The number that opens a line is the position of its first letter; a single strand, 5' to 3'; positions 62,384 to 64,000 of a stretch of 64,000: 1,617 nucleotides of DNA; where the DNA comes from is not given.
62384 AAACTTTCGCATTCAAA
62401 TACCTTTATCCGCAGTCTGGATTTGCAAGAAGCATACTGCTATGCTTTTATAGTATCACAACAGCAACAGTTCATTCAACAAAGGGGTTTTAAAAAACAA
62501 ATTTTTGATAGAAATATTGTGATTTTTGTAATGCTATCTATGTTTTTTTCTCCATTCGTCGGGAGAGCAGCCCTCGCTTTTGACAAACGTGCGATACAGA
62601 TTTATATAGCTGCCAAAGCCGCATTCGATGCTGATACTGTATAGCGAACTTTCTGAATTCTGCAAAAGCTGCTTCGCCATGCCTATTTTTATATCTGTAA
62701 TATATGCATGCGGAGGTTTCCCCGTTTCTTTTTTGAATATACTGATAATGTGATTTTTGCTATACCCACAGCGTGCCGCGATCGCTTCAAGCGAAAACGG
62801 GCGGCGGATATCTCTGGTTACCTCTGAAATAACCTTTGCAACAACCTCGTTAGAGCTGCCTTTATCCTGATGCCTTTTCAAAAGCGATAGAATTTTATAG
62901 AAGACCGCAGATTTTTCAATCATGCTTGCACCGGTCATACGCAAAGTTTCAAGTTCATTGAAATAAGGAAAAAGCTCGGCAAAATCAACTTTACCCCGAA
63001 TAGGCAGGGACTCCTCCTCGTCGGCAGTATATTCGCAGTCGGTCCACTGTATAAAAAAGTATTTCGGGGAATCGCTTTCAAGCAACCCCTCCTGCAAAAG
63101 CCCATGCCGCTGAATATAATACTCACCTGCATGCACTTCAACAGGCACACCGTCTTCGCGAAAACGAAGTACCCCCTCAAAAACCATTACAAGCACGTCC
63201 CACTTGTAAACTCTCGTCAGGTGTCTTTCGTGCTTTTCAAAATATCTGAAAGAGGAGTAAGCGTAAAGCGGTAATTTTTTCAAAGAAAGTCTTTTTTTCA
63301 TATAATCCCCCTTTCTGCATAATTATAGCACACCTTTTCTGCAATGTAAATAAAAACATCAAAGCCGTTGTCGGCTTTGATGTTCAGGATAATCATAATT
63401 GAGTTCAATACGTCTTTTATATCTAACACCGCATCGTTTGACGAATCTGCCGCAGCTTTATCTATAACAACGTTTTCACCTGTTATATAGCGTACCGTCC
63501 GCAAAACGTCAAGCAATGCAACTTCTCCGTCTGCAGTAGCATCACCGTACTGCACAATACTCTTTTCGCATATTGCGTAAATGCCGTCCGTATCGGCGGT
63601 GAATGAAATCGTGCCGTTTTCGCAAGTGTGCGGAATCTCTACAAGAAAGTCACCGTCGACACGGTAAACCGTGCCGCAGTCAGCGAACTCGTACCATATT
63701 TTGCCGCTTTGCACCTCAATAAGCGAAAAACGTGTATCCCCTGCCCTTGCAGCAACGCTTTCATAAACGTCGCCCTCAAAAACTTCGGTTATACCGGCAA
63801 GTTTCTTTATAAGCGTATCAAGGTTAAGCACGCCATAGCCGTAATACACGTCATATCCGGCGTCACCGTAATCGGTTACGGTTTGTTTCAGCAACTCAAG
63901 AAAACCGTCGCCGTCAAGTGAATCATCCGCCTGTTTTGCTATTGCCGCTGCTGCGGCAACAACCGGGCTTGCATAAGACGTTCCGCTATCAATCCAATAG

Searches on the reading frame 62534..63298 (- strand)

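Call 58: search_protein_families(library=pfam, proteins=[window:62534-63298:-], max_evalue=0.001)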
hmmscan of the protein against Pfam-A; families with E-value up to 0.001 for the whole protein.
window:62534-63298:- (254 aa): 2 families
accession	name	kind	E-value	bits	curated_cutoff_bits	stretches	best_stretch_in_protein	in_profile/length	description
PF12833.13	HTH_18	-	1.3e-17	64.2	33.6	1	173-251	1-79/80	Helix-turn-helix domain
PF00165.29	HTH_AraC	-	4.5e-12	46.2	26.6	1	167-201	8-42/42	Bacterial regulatory helix-turn-helix proteins, AraC family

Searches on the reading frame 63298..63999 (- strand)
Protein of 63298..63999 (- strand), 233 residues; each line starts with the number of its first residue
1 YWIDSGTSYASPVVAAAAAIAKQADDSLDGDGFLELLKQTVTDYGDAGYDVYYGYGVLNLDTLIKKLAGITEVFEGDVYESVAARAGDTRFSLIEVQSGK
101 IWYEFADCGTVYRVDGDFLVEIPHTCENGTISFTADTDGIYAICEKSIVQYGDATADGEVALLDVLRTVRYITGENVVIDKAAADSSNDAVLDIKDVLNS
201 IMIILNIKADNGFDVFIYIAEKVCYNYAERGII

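Call 58: search_protein_families(library=pfam, proteins=[window:63298-63999:-], max_evalue=0.001)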
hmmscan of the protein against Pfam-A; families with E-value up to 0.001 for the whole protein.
window:63298-63999:- (233 aa): 2 families
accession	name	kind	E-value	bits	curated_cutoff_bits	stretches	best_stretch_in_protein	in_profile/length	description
PF00082.27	Peptidase_S8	-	1.7e-07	31.3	21.8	1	5-56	237-288/288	Subtilase family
PF00404.24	Dockerin_1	-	0.00017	22.1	22.9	1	151-198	1-50/57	Dockerin type I domain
